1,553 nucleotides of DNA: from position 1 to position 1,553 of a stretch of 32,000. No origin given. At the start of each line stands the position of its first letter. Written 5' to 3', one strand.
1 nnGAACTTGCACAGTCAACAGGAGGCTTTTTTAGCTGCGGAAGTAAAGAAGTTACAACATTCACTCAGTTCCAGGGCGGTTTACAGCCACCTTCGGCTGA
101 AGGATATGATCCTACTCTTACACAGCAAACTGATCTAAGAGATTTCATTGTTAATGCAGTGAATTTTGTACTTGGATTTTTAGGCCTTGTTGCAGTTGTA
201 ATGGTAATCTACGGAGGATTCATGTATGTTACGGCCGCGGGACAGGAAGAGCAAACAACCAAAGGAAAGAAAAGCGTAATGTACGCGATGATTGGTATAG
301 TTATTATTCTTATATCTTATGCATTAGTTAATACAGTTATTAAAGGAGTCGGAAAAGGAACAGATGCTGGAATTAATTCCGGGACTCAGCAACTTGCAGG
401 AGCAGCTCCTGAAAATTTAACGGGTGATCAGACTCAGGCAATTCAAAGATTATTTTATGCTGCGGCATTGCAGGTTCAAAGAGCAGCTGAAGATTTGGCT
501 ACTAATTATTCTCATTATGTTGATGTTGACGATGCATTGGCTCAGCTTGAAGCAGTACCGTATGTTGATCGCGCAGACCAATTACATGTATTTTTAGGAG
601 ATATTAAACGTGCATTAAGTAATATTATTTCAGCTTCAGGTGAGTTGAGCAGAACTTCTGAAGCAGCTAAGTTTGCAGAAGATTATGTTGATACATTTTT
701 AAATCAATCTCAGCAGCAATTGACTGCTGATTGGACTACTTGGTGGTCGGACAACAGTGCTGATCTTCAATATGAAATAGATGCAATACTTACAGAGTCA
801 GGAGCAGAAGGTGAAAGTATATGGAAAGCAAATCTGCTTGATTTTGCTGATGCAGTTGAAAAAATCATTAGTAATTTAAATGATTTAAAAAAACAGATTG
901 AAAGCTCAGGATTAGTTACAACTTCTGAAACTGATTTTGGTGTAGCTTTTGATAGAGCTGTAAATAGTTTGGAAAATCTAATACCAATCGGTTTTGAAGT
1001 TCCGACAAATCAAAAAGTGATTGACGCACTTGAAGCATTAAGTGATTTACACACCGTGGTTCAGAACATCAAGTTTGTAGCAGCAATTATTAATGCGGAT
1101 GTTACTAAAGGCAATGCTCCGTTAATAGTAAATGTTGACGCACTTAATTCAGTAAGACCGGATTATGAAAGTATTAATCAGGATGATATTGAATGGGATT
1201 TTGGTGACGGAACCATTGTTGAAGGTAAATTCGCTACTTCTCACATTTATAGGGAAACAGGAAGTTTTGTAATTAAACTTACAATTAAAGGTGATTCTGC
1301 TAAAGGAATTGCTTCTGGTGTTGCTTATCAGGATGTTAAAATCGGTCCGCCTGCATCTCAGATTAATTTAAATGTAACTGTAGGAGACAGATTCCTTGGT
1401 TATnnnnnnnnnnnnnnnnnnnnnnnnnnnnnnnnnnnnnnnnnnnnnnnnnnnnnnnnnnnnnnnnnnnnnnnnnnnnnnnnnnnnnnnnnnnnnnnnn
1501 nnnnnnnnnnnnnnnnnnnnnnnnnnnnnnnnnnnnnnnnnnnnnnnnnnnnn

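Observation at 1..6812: Operon of PKD-array envelope proteins headed by a pilin-hairpin::PKD fusion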

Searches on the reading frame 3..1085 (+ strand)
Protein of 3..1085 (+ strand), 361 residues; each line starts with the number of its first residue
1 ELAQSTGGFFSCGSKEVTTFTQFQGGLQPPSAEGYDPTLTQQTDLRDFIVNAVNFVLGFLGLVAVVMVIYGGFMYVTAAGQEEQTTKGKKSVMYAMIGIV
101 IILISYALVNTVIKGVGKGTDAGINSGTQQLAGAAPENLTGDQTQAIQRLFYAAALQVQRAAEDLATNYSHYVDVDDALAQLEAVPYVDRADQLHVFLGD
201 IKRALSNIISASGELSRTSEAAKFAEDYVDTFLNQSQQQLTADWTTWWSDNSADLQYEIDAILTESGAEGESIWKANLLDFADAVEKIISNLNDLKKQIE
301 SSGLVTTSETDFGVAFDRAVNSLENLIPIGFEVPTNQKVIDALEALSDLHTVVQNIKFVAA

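Call 61: search_protein_representatives(protein=window:3-1085:+)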
Query: 361 residues. Proteins with E-value up to 0.001 (for the whole library): 32905; up to 1e-10: 2344; up to 1e-30: 76. The best 150 are listed.
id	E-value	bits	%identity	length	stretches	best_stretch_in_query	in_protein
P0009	2.2e-124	431.6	65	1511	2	1-243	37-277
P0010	1.4e-58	215.3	44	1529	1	17-312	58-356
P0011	1.3e-54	202.2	35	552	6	42-122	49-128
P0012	6.5e-51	190.1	35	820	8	49-115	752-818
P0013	3.4e-50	187.8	45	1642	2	2-241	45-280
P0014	2.0e-49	185.2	40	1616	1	1-328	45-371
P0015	6.5e-47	177.0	41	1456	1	1-316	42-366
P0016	6.9e-46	173.6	36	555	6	40-114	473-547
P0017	9.9e-45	169.8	36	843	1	9-359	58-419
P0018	3.1e-44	168.2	39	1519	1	9-322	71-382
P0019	4.5e-43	164.4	30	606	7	34-109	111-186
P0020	7.1e-43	163.7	36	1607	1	7-328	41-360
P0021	1.4e-42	162.7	39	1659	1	8-295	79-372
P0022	1.7e-42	162.4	43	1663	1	10-288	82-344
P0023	8.8e-42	160.1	41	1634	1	10-246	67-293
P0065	1.2e-32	130.1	42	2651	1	12-233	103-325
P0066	2.7e-32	128.9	43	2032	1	8-166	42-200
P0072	1.1e-31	126.9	35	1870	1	14-244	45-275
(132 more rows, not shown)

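Call 63: search_protein_families(library=pfam, proteins=[P0010, P0065, P0066, P0072, P0012, P0011], max_evalue=0.0001)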
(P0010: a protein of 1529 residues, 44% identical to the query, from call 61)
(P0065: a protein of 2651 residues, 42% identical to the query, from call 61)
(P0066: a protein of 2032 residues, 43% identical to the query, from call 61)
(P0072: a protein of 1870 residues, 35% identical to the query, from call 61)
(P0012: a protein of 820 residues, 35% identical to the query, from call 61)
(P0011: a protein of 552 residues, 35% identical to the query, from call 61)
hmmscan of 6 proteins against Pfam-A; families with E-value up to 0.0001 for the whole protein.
P0010 (1529 aa): 5 families
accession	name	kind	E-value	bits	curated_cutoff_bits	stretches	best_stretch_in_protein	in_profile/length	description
PF18911.6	PKD_4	-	3.2e-53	178.2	27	4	439-498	13-68/85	PKD domain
PF00801.26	PKD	-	2.5e-45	152.8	23.5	3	1174-1250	4-75/80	PKD domain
PF22352.2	K319L-like_PKD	-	4.9e-18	65.4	27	1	1075-1146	12-75/84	K319L-like, PKD domain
PF21027.3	Sde0182_C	-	1e-10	42.5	27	1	1077-1145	2-71/83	Cellulose-binding protein Sde0182, C-terminal domain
PF18895.5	T4SS_pilin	-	2.5e-08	34.3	26.6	1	92-153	11-67/71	Type IV secretion system pilin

P0065 (2651 aa): 5 families
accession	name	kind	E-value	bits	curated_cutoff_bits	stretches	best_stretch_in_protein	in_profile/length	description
PF18911.6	PKD_4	-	4.7e-78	257.7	27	5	696-778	4-84/85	PKD domain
PF00801.26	PKD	-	1.2e-63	211.5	23.5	3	920-985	14-74/80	PKD domain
PF22352.2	K319L-like_PKD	-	9.9e-08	32.3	27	0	715-779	16-84/84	K319L-like, PKD domain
PF16403.11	Bact_surface_Ig-like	-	4.1e-06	27.2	27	0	1624-1650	45-71/71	Bacterial surface protein, Ig-like domain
PF18895.5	T4SS_pilin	-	4.2e-06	27.2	26.6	1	134-202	3-70/71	Type IV secretion system pilin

P0066 (2032 aa): 7 families
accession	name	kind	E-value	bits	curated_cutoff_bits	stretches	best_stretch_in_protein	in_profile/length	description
PF18911.6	PKD_4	-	5.4e-83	273.6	27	8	666-726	19-76/85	PKD domain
PF00801.26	PKD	-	7.3e-65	215.4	23.5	2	955-1014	12-70/80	PKD domain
PF22352.2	K319L-like_PKD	-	3.9e-20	72.1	27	0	1158-1228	14-75/84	K319L-like, PKD domain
PF21027.3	Sde0182_C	-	3.3e-10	40.8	27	0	1158-1227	2-71/83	Cellulose-binding protein Sde0182, C-terminal domain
PF18895.5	T4SS_pilin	-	2e-09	37.8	26.6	1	81-145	7-70/71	Type IV secretion system pilin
PF16403.11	Bact_surface_Ig-like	-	1.9e-07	31.5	27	0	1414-1447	37-70/71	Bacterial surface protein, Ig-like domain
PF06832.18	BiPBP_C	-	5.4e-05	23.5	26.8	0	1631-1660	60-88/90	Penicillin-Binding Protein C-terminus Family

P0072 (1870 aa): 7 families
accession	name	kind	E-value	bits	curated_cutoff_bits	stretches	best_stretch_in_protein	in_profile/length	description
PF18911.6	PKD_4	-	2.4e-45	152.9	27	4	1222-1286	10-72/85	PKD domain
PF00801.26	PKD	-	9.3e-37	125.3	23.5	3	1234-1285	19-68/80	PKD domain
PF22352.2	K319L-like_PKD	-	1.2e-11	44.8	27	0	1443-1510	11-78/84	K319L-like, PKD domain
PF18895.5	T4SS_pilin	-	1.2e-07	32.1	26.6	1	80-139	9-67/71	Type IV secretion system pilin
PF21027.3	Sde0182_C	-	2.6e-06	28.4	27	0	1336-1402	3-69/83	Cellulose-binding protein Sde0182, C-terminal domain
PF16820.11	PKD_3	-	5.9e-06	26.5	26.3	0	1248-1283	32-67/68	PKD-like domain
PF08329.16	ChitinaseA_N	-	6.7e-05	23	21.2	0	1107-1200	19-109/133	Chitinase A, N-terminal domain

P0012 (820 aa): 2 families
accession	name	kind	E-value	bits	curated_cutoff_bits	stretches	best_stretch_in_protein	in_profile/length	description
PF18895.5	T4SS_pilin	-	2.2e-67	223.5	26.6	8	169-227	9-66/71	Type IV secretion system pilin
PF04956.18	TrbC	-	1.5e-13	51.2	27.9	0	331-408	26-96/98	TrbC/VIRB2 pilin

P0011 (552 aa): 2 families
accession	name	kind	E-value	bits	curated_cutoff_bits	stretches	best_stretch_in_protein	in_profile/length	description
PF18895.5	T4SS_pilin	-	2.9e-71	235.9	26.6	6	475-544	3-71/71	Type IV secretion system pilin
PF02322.20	Cyt_bd_oxida_II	-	2.2e-08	34.2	35.6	0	149-366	84-247/302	Cytochrome bd terminal oxidase subunit II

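Call 71: search_protein_families(library=ncbifam, proteins=[window:3-1085:+], max_evalue=1)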
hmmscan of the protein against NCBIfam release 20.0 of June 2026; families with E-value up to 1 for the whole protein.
window:3-1085:+ (361 aa): 6 families
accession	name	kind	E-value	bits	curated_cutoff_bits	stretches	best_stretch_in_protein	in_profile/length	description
NF045849.1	ICE_MMCAP2_0565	equivalog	2.2e-10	40.1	40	1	46-114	10-78/80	Mbov_0395 family pilin-like conjugal transfer protein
TIGR03144.1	cytochr_II_ccsB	equivalog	0.012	15.4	187.6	1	83-116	215-248/252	c-type cytochrome biogenesis protein CcsB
NF033172.0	N_to_GlyXaaXaa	domain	0.038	14.1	40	1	319-358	12-51/122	collagen-like repeat preface domain-containing protein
NF002669.0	PRK02391.1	equivalog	0.077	12.1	341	1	55-111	154-209/298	zinc metalloprotease HtpX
NF005247.0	PRK06758.1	equivalog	0.089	13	233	1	65-112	41-84/128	hypothetical protein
TIGR00996.1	Mtu_fam_mce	paralog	0.37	9.9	140.5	1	110-243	133-260/291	MCE family protein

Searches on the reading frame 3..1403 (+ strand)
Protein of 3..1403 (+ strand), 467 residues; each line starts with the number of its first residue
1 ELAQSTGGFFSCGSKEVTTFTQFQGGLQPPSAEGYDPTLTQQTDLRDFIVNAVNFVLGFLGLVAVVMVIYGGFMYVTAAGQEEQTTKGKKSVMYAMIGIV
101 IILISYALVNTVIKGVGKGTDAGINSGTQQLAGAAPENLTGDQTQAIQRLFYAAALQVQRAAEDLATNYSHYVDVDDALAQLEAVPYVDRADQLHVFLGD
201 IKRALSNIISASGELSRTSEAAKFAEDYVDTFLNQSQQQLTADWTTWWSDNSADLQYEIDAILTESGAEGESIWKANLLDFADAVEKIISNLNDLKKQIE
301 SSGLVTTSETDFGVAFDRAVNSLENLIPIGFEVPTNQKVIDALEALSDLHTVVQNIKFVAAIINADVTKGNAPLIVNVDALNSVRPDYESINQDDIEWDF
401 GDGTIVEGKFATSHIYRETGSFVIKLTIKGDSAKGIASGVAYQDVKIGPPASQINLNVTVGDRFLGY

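Call 40: find_homologous_proteins(query=A2, max_evalue=0.001)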
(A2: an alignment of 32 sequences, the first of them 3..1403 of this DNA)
Query A2 (32 sequences) (467 aa, profile of the alignment): 4 proteins with E <= 0.001 among 8000 candidates.
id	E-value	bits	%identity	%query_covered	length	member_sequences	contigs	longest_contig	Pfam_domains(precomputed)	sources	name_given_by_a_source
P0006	1.8e-199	683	72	100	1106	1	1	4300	PF22352.3,PF00801.27,PF25145.2,PF18895.6,PF01972.22,PF18911.7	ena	-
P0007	1.1e-174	601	61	100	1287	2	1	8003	PF21027.4,PF22352.3,PF00801.27,PF18895.6,PF02010.22,PF18911.7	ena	-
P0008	4.0e-173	596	61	100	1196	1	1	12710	PF21027.4,PF22352.3,PF00801.27,PF18895.6,PF18911.7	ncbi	-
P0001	5.7e-168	579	60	100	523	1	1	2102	PF00801.27,PF18895.6,PF18911.7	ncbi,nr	ncbi:hypothetical protein KKD70_03720, partial [Patescibacteria group bacterium]|nr:hypothetical pro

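Call 48: predict_structure(alignment_id=A3)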
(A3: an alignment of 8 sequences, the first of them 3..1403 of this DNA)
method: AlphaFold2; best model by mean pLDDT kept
length: 467 residues; sequences in the alignment: 8
mean_pLDDT: 68.1   pTM: 0.52
mean pLDDT of the five models: 68.1, 65.8, 64.2, 62.9, 57.8
residues with pLDDT >= 90: 28; 70-90: 236; 50-70: 113; < 50: 90
segments of 3 or more residues with pLDDT < 50: 1-47, 80-85, 110-140
pLDDT, mean of each block of 10 residues (from residue 1): 23 27 30 38 46 65 70 57 47 63 59 36 25 30 61 79 86 86 77 81 88 81 84 79 64 56 59 81 91 83 61 85 82 75 86 76 86 88 79 89 89 89 87 75 84 59 55
secondary structure, 60 per line:
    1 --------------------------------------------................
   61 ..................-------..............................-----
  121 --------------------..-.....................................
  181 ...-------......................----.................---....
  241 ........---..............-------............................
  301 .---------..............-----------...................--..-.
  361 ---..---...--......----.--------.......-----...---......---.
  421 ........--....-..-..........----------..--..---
elements in order: H45-78 H86-115 H144-183 H191-212 H217-233 H237-248 H252-265 H273-301 H311-324 H336-354 E369-371 E374-379 E396-399 E405-407 E411-416 E420-428 E439-448

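Call 50: fold_search(model_id=the predicted structure, library=pdb)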
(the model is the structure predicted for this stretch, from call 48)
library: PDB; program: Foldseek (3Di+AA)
matches with E <= 10: 765; with E <= 0.001: 6
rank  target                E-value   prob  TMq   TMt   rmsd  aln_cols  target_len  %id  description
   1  1l0q_A                7.2e-05  1.00  0.16  0.20   5.3       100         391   21  Tandem YVTN beta-propeller and PKD domains from an archaeal surface layer protein (released 2002-11-06)
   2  4u6t_A                1.1e-04  1.00  0.17  0.80   2.6        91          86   26  Crystal structure of the Clostridium histolyticum colH collagenase polycystic kidney disease-like domain 2a at 1.76 An (released 2015-03-11)
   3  4aqo                  1.3e-04  1.00  0.17  0.82   2.2        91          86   23  CRYSTAL STRUCTURE OF THE CALCIUM BOUND PKD-like DOMAIN OF COLLAGENASE G FROM CLOSTRIDIUM HISTOLYTICUM AT 0.99 ANGSTROM R (released 2013-06-05)
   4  4jgu_A                2.7e-04  1.00  0.17  0.75   2.2        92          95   21  Crystal structure of Clostridium histolyticum ColH collagenase polycystic kidney-disease-like domain 2b at 1.4 Angstro (released 2014-03-05)
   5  6qhd_B                8.1e-04  0.63  0.12  0.11  26.2       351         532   13  Lysine acetylated and tyrosine phosphorylated STAT3 in a complex with DNA (released 2019-06-19)
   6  2c26                  9.4e-04  1.00  0.18  0.33   3.1       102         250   22  Structural basis for the promiscuous specificity of the carbohydrate- binding modules from the beta-sandwich super famil (released 2005-10-18)
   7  3cwg_A                1.6e-03  0.77  0.15  0.14  24.9       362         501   11  Unphosphorylated mouse STAT3 core fragment (released 2008-07-01)
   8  4l9d_A                1.7e-03  1.00  0.16  0.80   2.5        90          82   26  Crystal structure of the PKD1 domain from Vibrio cholerae metalloprotease PrtV (released 2013-07-10)
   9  4l9d_B                2.3e-03  1.00  0.15  0.79   2.5        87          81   25  Crystal structure of the PKD1 domain from Vibrio cholerae metalloprotease PrtV (released 2013-07-10)
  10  7tvb                  2.3e-03  0.75  0.15  0.13  28.6       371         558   10  Stat5A Core in Complex with AK305 (released 2023-02-15)
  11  6qhd_A                2.3e-03  0.51  0.14  0.13  26.1       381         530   11  Lysine acetylated and tyrosine phosphorylated STAT3 in a complex with DNA (released 2019-06-19)
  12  6nuq                  3.2e-03  0.69  0.16  0.14  24.8       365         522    9  Stat3 Core in complex with compound SI109 (released 2019-12-04)
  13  6dry                  3.3e-03  0.85  0.14  0.16  21.3       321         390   13  Structural Determinants of Activation and Biased Agonism at the 5-HT2B Receptor (released 2018-08-29)
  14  7cun_G                4.5e-03  0.51  0.15  0.10  21.6       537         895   10  The structure of human Integrator-PP2A complex (released 2020-11-25)
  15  6ux2_A                5.2e-03  0.44  0.13  0.11  25.3       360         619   10  Crystal structure of ZIKV RdRp in complex with STAT2 (released 2020-07-08)
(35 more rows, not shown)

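Call 53: search_solved_structures(query=A2, max_evalue=1)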
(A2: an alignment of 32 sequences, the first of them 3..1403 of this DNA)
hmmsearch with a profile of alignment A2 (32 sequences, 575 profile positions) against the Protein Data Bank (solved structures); distinct sequences matched with E-value up to 1: 70 (the best 60 are shown).
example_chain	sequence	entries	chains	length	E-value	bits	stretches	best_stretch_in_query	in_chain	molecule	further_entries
9lrk_A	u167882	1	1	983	1.9e-08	37.1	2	449-516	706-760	Collagenase ColH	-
9lqj_A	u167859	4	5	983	2.1e-08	37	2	449-516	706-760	Collagenase ColH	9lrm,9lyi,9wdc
4u6t_A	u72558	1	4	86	9.9e-07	31.4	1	449-516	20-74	ColH protein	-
4u7k_A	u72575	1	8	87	1e-06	31.4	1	449-516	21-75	ColH protein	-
2y72_A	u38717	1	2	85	0.00019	23.9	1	450-516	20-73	COLLAGENASE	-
4jrw_A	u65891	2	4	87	0.0002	23.8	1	450-516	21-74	Collagenase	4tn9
4jgu_A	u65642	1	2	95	0.00022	23.7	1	450-515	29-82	ColH protein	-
4aqo_A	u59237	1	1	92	0.00024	23.6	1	450-516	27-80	COLLAGENASE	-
7d6d_A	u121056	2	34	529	0.0004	22.8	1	211-351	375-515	Sorting nexin-1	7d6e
2c26_A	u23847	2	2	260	0.0009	21.7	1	449-515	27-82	ENDOGLUCANASE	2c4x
8qae_A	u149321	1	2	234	0.0013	21.1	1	234-428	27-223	sc-apCC-6-SLLA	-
3jqh_A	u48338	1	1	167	0.0019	20.6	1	312-420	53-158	C-type lectin domain family 4 member M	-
8a1g_A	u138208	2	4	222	0.0019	20.6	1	209-351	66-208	Sorting nexin-1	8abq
4fzs_A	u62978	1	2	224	0.0019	20.6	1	209-351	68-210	Sorting nexin-1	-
6f1t_e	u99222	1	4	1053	0.004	19.5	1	191-411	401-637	Cytoplasmic dynein 1 heavy chain 1,Cytoplasmic dynein 1 heavy chain 1,Cytoplasmic dynein 1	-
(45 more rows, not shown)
